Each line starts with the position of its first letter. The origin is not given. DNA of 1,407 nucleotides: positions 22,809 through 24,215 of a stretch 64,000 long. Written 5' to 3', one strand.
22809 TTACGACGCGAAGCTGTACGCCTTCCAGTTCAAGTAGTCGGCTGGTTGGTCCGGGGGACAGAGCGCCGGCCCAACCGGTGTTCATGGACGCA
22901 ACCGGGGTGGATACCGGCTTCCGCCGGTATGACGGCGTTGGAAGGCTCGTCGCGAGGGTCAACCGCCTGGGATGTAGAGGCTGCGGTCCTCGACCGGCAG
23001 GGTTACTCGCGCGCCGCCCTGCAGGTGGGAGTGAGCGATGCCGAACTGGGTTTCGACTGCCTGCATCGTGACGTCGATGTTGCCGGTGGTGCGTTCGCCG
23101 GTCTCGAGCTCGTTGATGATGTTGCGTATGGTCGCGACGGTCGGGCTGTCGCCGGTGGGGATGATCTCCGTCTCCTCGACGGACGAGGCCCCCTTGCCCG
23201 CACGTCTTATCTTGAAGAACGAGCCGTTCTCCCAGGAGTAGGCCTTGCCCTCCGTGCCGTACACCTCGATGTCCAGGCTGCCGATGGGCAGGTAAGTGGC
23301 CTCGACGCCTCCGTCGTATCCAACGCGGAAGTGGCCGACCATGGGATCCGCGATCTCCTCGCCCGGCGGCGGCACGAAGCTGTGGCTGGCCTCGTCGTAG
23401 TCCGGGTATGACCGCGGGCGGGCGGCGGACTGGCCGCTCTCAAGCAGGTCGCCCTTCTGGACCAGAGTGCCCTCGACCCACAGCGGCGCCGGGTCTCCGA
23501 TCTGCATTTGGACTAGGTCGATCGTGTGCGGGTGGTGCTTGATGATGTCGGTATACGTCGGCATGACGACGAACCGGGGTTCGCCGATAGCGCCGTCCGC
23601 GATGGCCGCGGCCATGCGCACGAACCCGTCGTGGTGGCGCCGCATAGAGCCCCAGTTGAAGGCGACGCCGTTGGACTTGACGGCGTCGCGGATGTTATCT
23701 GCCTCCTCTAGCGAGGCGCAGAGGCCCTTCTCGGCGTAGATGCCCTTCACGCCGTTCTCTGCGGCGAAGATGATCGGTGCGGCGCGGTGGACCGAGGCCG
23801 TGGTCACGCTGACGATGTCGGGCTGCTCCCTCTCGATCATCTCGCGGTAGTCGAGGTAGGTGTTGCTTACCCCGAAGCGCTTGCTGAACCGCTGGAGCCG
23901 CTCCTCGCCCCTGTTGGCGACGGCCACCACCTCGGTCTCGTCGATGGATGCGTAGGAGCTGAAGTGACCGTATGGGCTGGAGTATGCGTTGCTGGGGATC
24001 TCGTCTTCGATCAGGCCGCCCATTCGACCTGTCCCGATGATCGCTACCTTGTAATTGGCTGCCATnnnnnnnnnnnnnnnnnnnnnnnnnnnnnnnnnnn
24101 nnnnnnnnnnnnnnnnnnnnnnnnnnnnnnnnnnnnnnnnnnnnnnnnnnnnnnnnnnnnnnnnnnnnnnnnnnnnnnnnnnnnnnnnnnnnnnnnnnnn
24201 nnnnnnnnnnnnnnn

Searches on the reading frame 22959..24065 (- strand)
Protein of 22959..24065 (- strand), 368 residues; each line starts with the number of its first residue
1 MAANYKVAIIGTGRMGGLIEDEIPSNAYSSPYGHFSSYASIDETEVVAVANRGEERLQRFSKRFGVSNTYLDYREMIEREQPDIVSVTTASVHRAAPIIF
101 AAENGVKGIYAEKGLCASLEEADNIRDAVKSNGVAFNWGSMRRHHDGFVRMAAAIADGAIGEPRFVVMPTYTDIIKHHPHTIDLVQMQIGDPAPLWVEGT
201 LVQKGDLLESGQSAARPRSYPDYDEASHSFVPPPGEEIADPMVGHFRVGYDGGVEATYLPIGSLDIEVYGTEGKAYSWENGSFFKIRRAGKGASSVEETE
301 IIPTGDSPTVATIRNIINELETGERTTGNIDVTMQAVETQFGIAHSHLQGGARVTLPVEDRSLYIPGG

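Call 29: search_protein_families(library=pfam, proteins=[window:22959-24065:-], max_evalue=0.001)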
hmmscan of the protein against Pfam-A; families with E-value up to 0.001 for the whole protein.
window:22959-24065:- (368 aa): 3 families
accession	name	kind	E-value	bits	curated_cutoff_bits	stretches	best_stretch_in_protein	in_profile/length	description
PF01408.29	GFO_IDH_MocA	-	1.2e-13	52.2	24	1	6-136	2-116/120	Oxidoreductase family, NAD-binding Rossmann fold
PF03807.23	F420_oxidored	-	0.00051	21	21.6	0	6-88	1-68/94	NADP oxidoreductase coenzyme F420-dependent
PF03447.22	NAD_binding_3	-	0.00073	20.7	24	0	43-135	21-112/116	Homoserine dehydrogenase, NAD binding domain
